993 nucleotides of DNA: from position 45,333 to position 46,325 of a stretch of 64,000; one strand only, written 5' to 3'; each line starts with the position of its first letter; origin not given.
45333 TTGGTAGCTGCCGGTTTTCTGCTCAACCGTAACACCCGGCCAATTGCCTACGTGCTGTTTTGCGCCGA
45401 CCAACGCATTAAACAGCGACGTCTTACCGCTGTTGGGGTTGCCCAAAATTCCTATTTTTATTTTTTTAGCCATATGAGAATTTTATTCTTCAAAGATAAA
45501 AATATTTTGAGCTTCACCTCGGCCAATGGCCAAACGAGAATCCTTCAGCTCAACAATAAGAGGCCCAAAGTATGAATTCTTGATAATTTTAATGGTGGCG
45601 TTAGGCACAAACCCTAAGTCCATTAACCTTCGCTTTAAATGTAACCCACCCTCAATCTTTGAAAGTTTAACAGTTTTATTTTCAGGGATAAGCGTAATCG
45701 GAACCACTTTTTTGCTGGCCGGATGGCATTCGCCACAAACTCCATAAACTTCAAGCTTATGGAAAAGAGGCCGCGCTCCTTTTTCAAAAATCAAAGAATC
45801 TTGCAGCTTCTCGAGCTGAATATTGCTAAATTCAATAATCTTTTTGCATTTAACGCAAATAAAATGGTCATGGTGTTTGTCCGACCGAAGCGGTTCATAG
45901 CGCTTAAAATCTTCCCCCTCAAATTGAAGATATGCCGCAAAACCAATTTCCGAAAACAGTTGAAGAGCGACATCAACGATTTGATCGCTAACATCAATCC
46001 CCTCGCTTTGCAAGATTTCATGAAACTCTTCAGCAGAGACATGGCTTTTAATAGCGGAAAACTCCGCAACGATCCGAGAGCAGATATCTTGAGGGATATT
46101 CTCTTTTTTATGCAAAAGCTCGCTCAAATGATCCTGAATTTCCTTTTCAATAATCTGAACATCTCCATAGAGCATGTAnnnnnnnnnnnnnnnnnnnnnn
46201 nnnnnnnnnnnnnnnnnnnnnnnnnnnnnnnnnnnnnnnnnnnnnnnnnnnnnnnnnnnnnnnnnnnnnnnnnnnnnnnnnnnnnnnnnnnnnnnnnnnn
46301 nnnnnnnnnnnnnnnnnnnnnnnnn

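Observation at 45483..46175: Fur-FeoA fusion next to an SH3-less DtxR: apparent domain swap between the two iron-regulator families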

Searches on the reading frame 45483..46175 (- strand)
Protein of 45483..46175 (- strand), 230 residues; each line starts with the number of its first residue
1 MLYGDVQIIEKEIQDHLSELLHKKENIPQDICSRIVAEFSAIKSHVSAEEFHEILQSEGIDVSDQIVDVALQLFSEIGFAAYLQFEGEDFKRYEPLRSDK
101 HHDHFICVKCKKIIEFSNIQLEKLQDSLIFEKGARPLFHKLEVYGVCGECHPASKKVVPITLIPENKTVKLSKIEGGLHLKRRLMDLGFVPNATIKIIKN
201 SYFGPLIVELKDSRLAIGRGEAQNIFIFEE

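Call 3: search_protein_families(library=pfam, proteins=[window:45483-46175:-], max_evalue=0.1)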
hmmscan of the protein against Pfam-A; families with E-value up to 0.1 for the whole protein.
window:45483-46175:- (230 aa): 2 families
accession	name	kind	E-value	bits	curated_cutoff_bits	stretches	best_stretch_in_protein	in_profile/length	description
PF01475.25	FUR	-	1.2e-17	64.6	23.1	1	34-144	12-121/121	Ferric uptake regulator family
PF04023.20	FeoA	-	9.2e-17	61.3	23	1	159-227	2-72/74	FeoA domain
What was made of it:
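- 45486..45710 (-): FeoA (SH3-like) domain, residues 156-230. It is the only FeoA domain in the window. Pfam FeoA (call 3).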

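Call 4: search_protein_families(library=ncbifam, proteins=[window:45483-46175:-], max_evalue=0.1)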
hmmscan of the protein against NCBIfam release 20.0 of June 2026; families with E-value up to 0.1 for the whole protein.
window:45483-46175:- (230 aa): 8 families
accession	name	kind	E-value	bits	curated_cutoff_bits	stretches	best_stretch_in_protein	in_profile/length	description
NF006999.0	PRK09462.1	equivalog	2.1e-15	56.6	146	1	43-150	31-136/148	ferric iron uptake transcriptional regulator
NF051891.1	TransRegFurHelico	equivalog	2.4e-14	53.5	200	1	35-151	32-146/148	ferric iron uptake transcriptional regulator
NF052545.1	TransRegPerRClab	equivalog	1.5e-10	41.2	180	1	36-152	23-136/138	transcriptional regulator PerR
NF051892.1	TransRegFurBacil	equivalog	5.9e-10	39.4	220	1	40-153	32-146/149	ferric iron uptake transcriptional regulator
NF045677.1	FeRespRegIrr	equivalog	0.00052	20.1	170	1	41-118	25-99/127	Fur family transcriptional regulator Irr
NF045678.1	TransRegIrrA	equivalog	0.0019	18.1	150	1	39-123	32-115/138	iron response transcriptional regulator IrrA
NF008646.0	PRK11639.1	equivalog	0.0092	15.7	167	1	43-151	39-147/171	zinc uptake transcriptional repressor Zur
NF047406.1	TransRegPerRTherm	equivalog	0.046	13.9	200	1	66-150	44-125/130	manganese-dependent transcriptional regulator PerR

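Call 5: find_homologous_proteins(query=window:45483-46175:-, max_evalue=0.001)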
Query window:45483-46175:- (230 aa): 37 proteins with E <= 0.001 among 1038 candidates.
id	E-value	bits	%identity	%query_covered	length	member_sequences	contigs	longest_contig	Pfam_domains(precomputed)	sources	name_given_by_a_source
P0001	5.8e-124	430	83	100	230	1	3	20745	PF01475.26,PF04023.21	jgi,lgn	-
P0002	7.8e-111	387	99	77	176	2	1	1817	PF01475.26,PF04023.21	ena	-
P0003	1.3e-101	357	66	100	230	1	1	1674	PF01475.26,PF04023.21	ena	-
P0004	1.3e-92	328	60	100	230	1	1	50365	PF01475.26,PF04023.21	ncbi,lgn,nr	ncbi:MAG: transcriptional repressor [Candidatus Omnitrophica bacterium]|nr:transcriptional repressor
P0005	3.9e-91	323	59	100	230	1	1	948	PF01475.26,PF04023.21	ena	-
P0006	2.0e-90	321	59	100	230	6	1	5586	PF01475.26,PF04023.21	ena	-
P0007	2.8e-76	274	53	100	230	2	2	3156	PF01475.26,PF04023.21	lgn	-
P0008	3.8e-74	267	53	100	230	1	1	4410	PF01475.26,PF04023.21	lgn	-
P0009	7.4e-74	266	52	100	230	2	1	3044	PF01475.26,PF04023.21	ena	-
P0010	9.2e-72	260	51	99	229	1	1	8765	PF01475.26,PF04023.21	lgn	-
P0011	6.3e-70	254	52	100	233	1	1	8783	PF01475.26,PF04023.21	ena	-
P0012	6.7e-69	250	50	100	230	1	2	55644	PF01475.26,PF04023.21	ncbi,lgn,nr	ncbi:MAG: transcriptional repressor [Candidatus Omnitrophica bacterium]|nr:transcriptional repressor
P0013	1.6e-68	249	49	100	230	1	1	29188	PF01475.26,PF04023.21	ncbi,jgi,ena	-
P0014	1.1e-66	243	48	99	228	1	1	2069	PF01475.26,PF04023.21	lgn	-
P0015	2.4e-66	242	48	100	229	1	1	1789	PF01475.26,PF04023.21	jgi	-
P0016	1.7e-65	239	47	97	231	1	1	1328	PF01475.26,PF04023.21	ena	-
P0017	4.2e-65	238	48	100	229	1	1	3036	PF01475.26,PF04023.21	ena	-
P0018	1.3e-64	236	50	97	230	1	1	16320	PF01475.26,PF04023.21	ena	-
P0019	3.8e-64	235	49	100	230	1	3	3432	PF01475.26,PF04023.21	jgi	-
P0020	2.9e-63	232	48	100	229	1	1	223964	PF01475.26,PF04023.21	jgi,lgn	jgi:Fur family ferric uptake transcriptional regulator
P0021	5.2e-63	231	52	100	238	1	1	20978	PF01475.26,PF04023.21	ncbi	ncbi:MAG: FeoA domain-containing protein [Candidatus Omnitrophota bacterium]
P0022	2.6e-62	229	50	95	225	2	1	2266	PF01475.26,PF04023.21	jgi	-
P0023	3.2e-62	228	47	100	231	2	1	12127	PF01475.26,PF04023.21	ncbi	-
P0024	4.1e-62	228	45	100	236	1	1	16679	PF01475.26,PF04023.21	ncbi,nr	ncbi:MAG: FeoA domain-containing protein [Candidatus Omnitrophica bacterium]|nr:FeoA domain-containi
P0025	5.9e-62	228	46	100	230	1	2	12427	PF01475.26,PF04023.21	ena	-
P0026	3.0e-59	219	45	100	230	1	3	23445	PF01475.26,PF04023.21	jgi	jgi:Fur family transcriptional regulator, ferric uptake regulator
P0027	1.0e-58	217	44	100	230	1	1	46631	PF01475.26,PF04023.21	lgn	-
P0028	4.9e-57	212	45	100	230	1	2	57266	PF01475.26,PF04023.21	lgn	-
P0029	5.5e-55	205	43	100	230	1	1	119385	PF01475.26,PF04023.21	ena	-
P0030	8.1e-55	204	45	99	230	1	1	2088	PF01475.26,PF04023.21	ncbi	-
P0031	1.8e-50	190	44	99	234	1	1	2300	PF01475.26,PF04023.21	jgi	-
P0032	1.6e-49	187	44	99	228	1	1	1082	PF01475.26,PF04023.21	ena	-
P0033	7.8e-48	181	44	85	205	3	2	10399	PF01475.26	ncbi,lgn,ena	-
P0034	3.7e-47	179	41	95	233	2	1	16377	PF01475.26,PF04023.21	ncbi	-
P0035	6.4e-17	80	45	46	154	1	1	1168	PF01475.26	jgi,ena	-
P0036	3.6e-10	58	34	63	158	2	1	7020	PF01475.26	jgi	jgi:Fur family ferric uptake transcriptional regulator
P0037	1.8e-8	53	32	63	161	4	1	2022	PF01475.26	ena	-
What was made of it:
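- The same 230-aa reading frame is present in 34 clusters from independent assemblies, down to 41% identity (call 5).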

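Call 12: search_solved_structures(query=window:45483-46175:-, max_evalue=0.01, show_alignments=3)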
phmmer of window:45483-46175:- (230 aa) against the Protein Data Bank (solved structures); distinct sequences matched with E-value up to 0.01: 20.
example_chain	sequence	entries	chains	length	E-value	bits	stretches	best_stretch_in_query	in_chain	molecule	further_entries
6d57_A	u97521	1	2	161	4.8e-14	56.1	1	45-157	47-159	Ferric uptake regulation protein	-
4ets_A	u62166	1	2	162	4.8e-14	56.1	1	45-157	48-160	Ferric uptake regulation protein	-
8j6w_A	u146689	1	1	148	9.8e-13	51.8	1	43-149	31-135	Ferric uptake regulation protein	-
2w57_A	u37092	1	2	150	2.7e-11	47.1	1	44-149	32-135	FERRIC UPTAKE REGULATION PROTEIN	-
2xig_A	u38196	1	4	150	3.4e-11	46.8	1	35-152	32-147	FERRIC UPTAKE REGULATION PROTEIN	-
3mwm_A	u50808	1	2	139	4.9e-11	46.3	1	37-154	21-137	Putative metal uptake regulation protein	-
7vo0_G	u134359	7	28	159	7.2e-11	45.7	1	37-154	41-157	Putative metal uptake regulation protein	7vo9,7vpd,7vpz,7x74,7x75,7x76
5nbc_A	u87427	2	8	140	1.3e-10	44.9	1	44-151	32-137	Ferric uptake regulation protein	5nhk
5fd5_A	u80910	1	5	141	1.4e-10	44.8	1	41-146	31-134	Ferric uptake regulation protein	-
5fd6_A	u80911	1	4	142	1.4e-10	44.8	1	41-146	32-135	Ferric uptake regulation protein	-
1mzb_A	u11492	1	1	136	1.4e-10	44.7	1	40-144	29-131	ferric uptake regulation protein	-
2fe3_A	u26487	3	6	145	3.1e-10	43.7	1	43-151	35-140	Peroxide operon regulator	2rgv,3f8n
4raz_A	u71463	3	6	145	3.8e-09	40.1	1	34-146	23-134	DNA-binding transcriptional dual regulator of siderophore biosynthesis and transport(Fur f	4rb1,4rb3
4ray_A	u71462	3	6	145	4.2e-09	40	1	34-146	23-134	DNA-binding transcriptional dual regulator of siderophore biosynthesis and transport(Fur f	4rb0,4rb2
6h1c_A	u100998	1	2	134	3.2e-08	37.1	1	40-136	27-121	Ferric uptake regulation protein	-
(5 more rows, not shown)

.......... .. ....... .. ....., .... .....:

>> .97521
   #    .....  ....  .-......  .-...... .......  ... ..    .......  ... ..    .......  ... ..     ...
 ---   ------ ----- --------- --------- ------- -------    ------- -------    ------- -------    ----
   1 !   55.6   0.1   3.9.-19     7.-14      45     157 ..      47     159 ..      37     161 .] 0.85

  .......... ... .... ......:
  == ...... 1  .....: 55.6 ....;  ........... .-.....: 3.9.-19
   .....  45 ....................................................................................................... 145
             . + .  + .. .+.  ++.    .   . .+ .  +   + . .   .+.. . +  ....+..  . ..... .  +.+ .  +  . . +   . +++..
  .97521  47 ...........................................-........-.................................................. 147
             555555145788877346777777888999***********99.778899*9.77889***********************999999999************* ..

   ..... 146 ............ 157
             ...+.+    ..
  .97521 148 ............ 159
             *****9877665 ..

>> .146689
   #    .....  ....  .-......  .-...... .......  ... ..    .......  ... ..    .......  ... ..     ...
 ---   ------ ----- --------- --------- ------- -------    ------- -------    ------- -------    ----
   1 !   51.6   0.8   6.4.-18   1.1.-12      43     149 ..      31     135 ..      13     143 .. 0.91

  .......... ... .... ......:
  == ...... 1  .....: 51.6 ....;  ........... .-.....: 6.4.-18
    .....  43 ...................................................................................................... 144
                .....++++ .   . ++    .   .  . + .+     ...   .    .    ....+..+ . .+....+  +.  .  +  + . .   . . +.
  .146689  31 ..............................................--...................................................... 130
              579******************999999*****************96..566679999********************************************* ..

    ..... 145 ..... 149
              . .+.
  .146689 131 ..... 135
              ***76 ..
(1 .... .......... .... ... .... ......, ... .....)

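Call 13: find_encoding_contigs(protein=P0020, flank=6000, max_places=2)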
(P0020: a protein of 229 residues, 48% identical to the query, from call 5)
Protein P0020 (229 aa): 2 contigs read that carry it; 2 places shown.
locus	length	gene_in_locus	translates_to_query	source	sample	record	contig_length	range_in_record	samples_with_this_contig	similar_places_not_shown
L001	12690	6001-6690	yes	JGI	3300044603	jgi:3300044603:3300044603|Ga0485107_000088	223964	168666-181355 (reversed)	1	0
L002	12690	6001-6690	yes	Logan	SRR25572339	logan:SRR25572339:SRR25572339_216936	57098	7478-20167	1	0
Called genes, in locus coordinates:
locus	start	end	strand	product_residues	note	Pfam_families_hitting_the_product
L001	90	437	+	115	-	-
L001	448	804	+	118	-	PF07883:Cupin_2, PF05899:Cupin_3 (faint)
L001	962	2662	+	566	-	PF00795:CN_hydrolase, PF02540:NAD_synthase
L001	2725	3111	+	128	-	PF01219:DAGK_prokar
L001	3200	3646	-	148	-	-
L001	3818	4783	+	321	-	PF01595:CNNM, PF00571:CBS (weak)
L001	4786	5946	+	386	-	PF01266:DAO, PF07992:Pyr_redox_2 (faint), PF12831:FAD_oxidored (weak)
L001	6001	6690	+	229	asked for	PF01475:FUR, PF04023:FeoA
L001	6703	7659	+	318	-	PF01699:Na_Ca_ex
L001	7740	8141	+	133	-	-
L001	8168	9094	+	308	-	PF04015:DUF362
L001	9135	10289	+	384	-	PF12801:Fer4_5 (weak), PF12837:Fer4_6 (faint), PF12838:Fer4_7 (faint), PF13187:Fer4_9 (faint), PF14697:Fer4_21 (faint), PF13237:Fer4_10 (faint), PF13484:Fer4_16 (faint), PF00037:Fer4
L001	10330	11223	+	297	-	PF02541:Ppx-GppA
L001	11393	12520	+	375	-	PF02690:Na_Pi_cotrans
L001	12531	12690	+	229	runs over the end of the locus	PF01895:PhoU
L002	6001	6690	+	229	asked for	PF01475:FUR, PF04023:FeoA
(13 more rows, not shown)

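Call 14: find_encoding_contigs(protein=P0029, flank=6000, max_places=2)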
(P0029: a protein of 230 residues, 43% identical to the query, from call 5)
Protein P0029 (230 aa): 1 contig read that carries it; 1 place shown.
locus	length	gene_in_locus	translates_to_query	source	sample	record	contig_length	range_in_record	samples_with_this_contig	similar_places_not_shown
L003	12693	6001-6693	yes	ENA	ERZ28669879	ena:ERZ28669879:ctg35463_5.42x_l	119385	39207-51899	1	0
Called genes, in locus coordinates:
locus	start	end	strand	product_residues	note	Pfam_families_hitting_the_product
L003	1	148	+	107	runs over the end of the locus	PF16537:T2SSB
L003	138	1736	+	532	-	-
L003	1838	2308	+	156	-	PF00359:PTS_EIIA_2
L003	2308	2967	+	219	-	PF00132:Hexapep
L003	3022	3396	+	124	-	PF00072:Response_reg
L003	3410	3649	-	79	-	-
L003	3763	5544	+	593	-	-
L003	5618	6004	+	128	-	PF01325:Fe_dep_repress, PF02742:Fe_dep_repr_C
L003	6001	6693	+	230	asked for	PF01475:FUR, PF04023:FeoA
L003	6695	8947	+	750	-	PF00350:Dynamin_N (faint), PF01926:MMR_HSR1, PF02421:FeoB_N, PF09439:SRPRB (weak), PF17910:FeoB_Cyto, PF07670:Gate, PF07664:FeoB_C, PF07670:Gate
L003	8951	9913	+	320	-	PF00248:Aldo_ket_red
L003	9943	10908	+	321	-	PF01370:Epimerase, PF02719:Polysacc_synt_2, PF04321:RmlD_sub_bind, PF05368:NmrA (weak), PF01073:3Beta_HSD, PF13460:NAD_binding_10, PF16363:GDP_Man_Dehyd, PF07993:NAD_binding_4, +2 more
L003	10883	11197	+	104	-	PF03819:MazG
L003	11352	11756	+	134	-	-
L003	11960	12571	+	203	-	PF00565:SNase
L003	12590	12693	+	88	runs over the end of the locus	-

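Call 15: find_encoding_contigs(protein=P0012, flank=6000, max_places=2)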
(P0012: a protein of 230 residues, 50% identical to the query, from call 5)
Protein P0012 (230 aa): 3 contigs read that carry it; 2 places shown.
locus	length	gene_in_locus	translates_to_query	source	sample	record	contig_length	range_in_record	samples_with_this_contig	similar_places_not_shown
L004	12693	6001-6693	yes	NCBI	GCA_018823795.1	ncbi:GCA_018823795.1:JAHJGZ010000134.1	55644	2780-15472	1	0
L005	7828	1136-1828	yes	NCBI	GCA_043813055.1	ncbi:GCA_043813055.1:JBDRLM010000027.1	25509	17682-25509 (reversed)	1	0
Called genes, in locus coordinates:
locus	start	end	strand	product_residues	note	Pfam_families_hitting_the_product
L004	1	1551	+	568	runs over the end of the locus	PF00795:CN_hydrolase, PF02540:NAD_synthase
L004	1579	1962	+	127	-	PF01219:DAGK_prokar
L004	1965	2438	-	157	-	-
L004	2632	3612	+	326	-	PF01595:CNNM, PF00571:CBS (weak)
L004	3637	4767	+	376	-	PF01266:DAO, PF13450:NAD_binding_8 (faint)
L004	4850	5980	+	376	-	PF01988:VIT1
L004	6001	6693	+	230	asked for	PF01475:FUR, PF04023:FeoA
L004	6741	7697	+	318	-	PF01699:Na_Ca_ex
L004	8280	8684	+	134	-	-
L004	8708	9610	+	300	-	PF04015:DUF362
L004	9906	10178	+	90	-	PF06249:EutQ (weak), PF05899:Cupin_3, PF07883:Cupin_2 (weak)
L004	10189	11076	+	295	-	PF02541:Ppx-GppA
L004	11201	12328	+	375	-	PF02690:Na_Pi_cotrans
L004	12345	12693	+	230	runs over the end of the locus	PF01895:PhoU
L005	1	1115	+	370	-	PF01988:VIT1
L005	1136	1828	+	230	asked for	PF01475:FUR, PF04023:FeoA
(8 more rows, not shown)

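Call 16: find_encoding_contigs(protein=P0034, flank=6000, max_places=2)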
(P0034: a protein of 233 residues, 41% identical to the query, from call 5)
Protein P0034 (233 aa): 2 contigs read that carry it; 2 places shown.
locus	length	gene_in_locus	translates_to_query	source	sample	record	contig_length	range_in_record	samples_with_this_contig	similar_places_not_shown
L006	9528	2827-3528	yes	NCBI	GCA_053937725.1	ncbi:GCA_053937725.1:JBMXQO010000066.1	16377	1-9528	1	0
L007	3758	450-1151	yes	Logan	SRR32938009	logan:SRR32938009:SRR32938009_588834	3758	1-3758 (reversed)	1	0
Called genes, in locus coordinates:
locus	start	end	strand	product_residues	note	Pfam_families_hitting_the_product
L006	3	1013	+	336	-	?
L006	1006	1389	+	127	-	PF01219:DAGK_prokar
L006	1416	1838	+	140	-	PF07238:PilZ (weak)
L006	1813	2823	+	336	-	PF01595:CNNM, PF00571:CBS (weak)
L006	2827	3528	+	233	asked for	PF01475:FUR, PF04023:FeoA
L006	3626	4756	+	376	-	PF01041:DegT_DnrJ_EryC1, PF00155:Aminotran_1_2 (weak)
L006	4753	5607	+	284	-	PF01436:NHL (faint)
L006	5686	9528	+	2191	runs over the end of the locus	PF06165:GH94_b-supersand, PF17167:Glyco_hydro_94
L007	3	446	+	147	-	?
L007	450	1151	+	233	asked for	PF01475:FUR, PF04023:FeoA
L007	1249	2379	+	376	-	PF01041:DegT_DnrJ_EryC1, PF00155:Aminotran_1_2 (weak)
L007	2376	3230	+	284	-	PF01436:NHL (faint)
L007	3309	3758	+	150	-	?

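Call 19: find_related_loci(query=A2, collection=genome_contigs, flank=10000)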
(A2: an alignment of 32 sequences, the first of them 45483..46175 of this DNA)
Query A2 (230 aa) in genome_contigs; peptide patterns used: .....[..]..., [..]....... (x = any residue, [..] = any of these).
131 stretches matched a pattern; 69 encode a relative of the query (tblastn E <= 1e-3); 69 distinct loci.
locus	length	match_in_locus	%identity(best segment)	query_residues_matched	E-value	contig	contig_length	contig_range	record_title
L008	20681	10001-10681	60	1-227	1e-94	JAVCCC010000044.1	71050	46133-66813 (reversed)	MAG: Candidatus Aceula lacicola isolate MAG_3300035698_1100 Ga0374944_044186, whole genome shotgun sequence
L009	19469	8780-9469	50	1-230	8e-75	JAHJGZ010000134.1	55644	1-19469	MAG: Candidatus Omnitrophota bacterium isolate Modern_marine_glass_biofilm.mb.92 Modern_marine_glas.mb.92_k141_711964, w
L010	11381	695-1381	49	1-229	5e-69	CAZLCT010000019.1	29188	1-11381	MAG TPA_asm: uncultured bacterium isolate binchicken_co256_57 genome assembly, contig: NODE_2630_length_29188_cov_5.2720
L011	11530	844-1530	52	1-230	3e-69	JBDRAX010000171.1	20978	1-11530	MAG: Candidatus Omnitrophota bacterium isolate MEGAHIT-group-1.1021 k141_12940588, whole genome shotgun sequence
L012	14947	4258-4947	45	1-230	1e-68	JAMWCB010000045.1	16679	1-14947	MAG: Candidatus Omnitrophota bacterium isolate DG02_5.bins.26.Tibet NODE_8871_length_16679_cov_1.469973, whole genome sh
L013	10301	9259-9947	44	1-230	9e-54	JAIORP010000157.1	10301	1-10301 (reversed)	MAG: Candidatus Omnitrophota bacterium isolate SMBSF21 20074_Bin_2_contigs_1_c_000000000706, whole genome shotgun sequen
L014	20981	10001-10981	31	9-229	7e-38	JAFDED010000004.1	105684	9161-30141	MAG: Deltaproteobacteria bacterium isolate Meg19_1012_Bin_441 Meg19_1012_Bin_441_scaffold_114, whole genome shotgun sequ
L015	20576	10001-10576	35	35-227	2e-36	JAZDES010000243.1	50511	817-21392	MAG: Pseudomonadota bacterium isolate MEGAHIT-group-0.160 k141_13785730, whole genome shotgun sequence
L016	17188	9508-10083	36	35-227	3e-36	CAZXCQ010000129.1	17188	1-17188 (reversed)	MAG TPA_asm: uncultured Desulfobacteraceae bacterium isolate SRP323688_co1_244 genome assembly, contig: NODE_5377_length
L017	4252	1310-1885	39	35-227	5e-36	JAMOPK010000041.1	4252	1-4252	MAG: candidate division WOR-3 bacterium isolate 4559-240_metabat1_scaf2bin.033 4559-240_scaffold_12457_c1, whole genome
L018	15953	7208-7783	35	35-227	9e-36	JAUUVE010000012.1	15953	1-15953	MAG: Desulfobacteraceae bacterium isolate CSMAG_5 CSMAG_5_k127_3880450_length_15953_cov_99.1380, whole genome shotgun se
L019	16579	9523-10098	34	35-227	2e-35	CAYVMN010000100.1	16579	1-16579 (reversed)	MAG TPA_asm: uncultured Desulfobacteraceae bacterium isolate SRP323688_co1_238 genome assembly, contig: NODE_5607_length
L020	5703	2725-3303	34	34-227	3e-35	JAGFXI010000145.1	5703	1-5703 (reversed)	MAG: Deltaproteobacteria bacterium isolate CTSoil_058 scaffold_22054, whole genome shotgun sequence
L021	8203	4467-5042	34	35-227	6e-35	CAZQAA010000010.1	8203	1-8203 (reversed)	MAG TPA_asm: uncultured Desulfobacterales bacterium isolate binchicken_co219_409 genome assembly, contig: k141_1509074,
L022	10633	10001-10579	35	35-228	1e-33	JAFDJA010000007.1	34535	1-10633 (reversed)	MAG: Deltaproteobacteria bacterium isolate Meg22_24_Bin_118 Meg22_24_Bin_118_scaffold_468, whole genome shotgun sequence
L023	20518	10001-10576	33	35-227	2e-33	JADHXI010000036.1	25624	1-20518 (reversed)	MAG: Desulfobacteraceae bacterium isolate BS750m-G49 BS-750m-C2542, whole genome shotgun sequence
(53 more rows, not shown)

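Call 28: search_protein_representatives(alignment_id=A2)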
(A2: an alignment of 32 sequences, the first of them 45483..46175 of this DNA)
Query: 32 sequences, 230 profile positions. Proteins with E-value up to 0.001 (for the whole library): 13226; up to 1e-10: 2516; up to 1e-30: 104. The best 150 are listed.
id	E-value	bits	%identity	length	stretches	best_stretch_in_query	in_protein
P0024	4.4e-91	321.1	-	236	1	1-229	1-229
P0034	4.7e-90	317.8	-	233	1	1-230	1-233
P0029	1.9e-89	315.8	-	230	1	1-230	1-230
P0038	8.0e-64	231.9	-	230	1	10-229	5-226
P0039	4.8e-63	229.4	-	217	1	20-228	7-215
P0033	8.6e-63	228.6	-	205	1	1-192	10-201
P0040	7.0e-60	219.0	-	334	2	11-228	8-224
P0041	7.2e-60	219.0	-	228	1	6-228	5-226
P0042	1.7e-58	214.5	-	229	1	1-229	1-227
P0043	3.8e-56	206.8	-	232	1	10-227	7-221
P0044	1.6e-55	204.7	-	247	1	5-228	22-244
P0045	2.0e-55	204.5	-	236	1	11-228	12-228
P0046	5.6e-54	199.7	-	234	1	9-228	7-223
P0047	1.2e-53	198.7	-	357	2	11-227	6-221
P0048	3.5e-53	197.1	-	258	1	9-228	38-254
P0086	4.0e-41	157.7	-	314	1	8-227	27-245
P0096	2.0e-38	148.8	-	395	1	8-228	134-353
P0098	8.0e-38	146.9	-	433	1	15-227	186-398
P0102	2.8e-37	145.1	-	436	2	10-228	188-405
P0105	1.6e-36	142.6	-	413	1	8-227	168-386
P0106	2.0e-36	142.3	-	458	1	14-225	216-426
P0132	1.9e-32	129.3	-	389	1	10-222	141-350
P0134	1.1e-31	126.8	-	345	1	14-229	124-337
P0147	1.5e-29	119.8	-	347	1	10-227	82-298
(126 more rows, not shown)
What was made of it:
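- Tried and rejected: Assembly artefact: rejected on conservation (calls 5, 28).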
